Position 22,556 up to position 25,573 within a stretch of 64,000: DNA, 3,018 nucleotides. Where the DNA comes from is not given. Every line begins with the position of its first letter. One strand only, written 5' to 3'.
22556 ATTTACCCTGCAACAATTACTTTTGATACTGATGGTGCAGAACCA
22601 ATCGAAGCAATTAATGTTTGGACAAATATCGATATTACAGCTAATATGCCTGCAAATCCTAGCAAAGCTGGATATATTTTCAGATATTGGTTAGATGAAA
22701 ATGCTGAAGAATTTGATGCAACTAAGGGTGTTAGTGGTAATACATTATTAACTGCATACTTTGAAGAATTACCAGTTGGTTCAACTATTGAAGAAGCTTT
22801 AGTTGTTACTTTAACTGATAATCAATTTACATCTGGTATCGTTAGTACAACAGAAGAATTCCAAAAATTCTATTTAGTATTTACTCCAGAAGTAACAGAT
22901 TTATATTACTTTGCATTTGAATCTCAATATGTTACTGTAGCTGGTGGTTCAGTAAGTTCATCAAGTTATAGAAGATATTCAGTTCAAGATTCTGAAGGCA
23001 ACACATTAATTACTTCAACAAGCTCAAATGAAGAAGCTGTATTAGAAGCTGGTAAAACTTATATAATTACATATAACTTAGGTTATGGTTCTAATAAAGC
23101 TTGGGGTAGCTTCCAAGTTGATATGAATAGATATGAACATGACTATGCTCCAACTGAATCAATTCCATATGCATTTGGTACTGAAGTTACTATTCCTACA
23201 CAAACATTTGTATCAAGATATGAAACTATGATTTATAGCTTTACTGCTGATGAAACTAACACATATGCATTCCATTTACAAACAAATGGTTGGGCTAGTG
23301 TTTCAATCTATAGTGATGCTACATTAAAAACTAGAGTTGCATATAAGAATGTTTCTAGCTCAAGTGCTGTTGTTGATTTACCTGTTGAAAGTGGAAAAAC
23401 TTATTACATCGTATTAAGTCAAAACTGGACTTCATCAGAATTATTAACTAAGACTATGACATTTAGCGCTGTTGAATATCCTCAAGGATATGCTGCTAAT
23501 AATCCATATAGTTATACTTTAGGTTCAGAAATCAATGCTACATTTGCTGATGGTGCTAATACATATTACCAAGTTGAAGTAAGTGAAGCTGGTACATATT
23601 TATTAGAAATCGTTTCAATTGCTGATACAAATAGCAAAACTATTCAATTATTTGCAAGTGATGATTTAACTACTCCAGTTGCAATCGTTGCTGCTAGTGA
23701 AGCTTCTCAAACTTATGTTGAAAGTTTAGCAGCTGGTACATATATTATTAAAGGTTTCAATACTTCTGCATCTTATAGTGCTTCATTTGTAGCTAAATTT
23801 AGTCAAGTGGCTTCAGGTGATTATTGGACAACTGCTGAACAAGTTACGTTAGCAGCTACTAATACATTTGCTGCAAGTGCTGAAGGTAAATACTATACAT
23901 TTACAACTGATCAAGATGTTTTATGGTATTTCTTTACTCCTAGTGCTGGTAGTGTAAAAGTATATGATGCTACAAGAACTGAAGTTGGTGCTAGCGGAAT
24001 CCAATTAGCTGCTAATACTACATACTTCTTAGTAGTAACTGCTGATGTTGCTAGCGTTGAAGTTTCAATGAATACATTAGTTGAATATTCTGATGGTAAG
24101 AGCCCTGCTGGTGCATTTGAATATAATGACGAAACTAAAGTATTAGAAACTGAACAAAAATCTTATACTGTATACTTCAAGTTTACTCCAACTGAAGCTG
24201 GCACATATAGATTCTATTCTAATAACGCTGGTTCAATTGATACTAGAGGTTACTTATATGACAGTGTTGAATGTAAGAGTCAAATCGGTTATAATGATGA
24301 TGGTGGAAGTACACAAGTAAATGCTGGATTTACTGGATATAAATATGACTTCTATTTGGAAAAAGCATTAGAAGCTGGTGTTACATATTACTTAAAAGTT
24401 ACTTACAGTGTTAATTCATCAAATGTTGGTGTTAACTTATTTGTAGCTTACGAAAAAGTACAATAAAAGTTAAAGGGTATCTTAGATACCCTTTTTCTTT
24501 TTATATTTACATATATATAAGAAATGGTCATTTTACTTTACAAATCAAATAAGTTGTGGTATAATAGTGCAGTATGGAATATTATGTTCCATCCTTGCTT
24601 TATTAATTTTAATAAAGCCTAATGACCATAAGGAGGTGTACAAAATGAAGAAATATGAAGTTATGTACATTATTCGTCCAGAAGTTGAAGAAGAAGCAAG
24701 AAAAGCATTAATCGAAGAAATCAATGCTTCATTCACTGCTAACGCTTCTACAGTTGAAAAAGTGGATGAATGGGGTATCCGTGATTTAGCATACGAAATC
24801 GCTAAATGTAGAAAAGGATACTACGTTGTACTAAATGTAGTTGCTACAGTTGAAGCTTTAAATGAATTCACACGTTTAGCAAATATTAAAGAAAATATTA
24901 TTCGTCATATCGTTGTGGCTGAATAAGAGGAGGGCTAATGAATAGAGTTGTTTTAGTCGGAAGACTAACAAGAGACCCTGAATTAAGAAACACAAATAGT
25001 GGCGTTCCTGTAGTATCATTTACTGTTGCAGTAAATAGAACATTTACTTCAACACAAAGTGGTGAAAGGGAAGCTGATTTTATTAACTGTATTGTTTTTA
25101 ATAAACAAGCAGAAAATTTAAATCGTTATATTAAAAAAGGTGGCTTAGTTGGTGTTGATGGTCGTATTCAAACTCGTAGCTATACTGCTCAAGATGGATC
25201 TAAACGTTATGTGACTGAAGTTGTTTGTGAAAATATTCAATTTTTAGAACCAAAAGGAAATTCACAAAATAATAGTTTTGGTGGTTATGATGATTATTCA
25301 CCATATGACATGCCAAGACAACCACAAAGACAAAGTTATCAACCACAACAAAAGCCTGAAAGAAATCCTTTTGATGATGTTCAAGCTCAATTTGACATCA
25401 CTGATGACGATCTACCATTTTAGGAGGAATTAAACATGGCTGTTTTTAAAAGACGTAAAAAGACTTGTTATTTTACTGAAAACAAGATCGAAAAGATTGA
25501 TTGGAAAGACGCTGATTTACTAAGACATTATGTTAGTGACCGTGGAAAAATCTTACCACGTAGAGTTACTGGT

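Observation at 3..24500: About 24.5-kb co-directional unit: oppCDF, small membrane protein, S8 cell-envelope proteinase and four giant modular lipoproteins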

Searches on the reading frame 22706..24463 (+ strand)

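Call 70: search_protein_families(library=pfam, proteins=[window:22706-24463:+], max_evalue=1)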
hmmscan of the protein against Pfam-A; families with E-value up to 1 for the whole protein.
window:22706-24463:+ (586 aa): 2 families
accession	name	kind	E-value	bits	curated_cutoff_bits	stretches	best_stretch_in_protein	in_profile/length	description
PF00206.25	Lyase_1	-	0.069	13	27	1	335-429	192-288/312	Lyase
PF00630.25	Filamin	-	0.074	14.3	26.9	1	421-502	3-77/93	Filamin/ABP280 repeat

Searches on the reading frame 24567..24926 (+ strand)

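Call 6: search_protein_families(library=pfam, proteins=[window:24567-24926:+], max_evalue=0.001)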
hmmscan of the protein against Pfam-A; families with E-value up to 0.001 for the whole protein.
window:24567-24926:+ (119 aa): 1 family
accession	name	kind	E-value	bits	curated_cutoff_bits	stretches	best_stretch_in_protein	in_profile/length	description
PF01250.22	Ribosomal_S6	-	4.1e-28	97.8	27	1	29-117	1-89/90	Ribosomal protein S6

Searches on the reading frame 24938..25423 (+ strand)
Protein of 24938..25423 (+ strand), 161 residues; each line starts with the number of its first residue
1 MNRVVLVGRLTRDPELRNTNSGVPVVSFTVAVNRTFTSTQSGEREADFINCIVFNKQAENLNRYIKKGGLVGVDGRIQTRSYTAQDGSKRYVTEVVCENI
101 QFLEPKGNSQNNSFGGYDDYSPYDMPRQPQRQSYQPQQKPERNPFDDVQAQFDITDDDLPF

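Call 6: search_protein_families(library=pfam, proteins=[window:24938-25423:+], max_evalue=0.001)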
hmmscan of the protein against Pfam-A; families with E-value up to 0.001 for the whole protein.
window:24938-25423:+ (161 aa): 2 families
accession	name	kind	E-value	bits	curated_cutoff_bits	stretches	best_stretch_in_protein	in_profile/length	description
PF00436.31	SSB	-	8.7e-38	129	26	1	1-103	1-104/104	Single-strand binding protein family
PF22657.2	SSB_1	-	0.00023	21.7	27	1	2-81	1-79/91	Another single-strand binding protein family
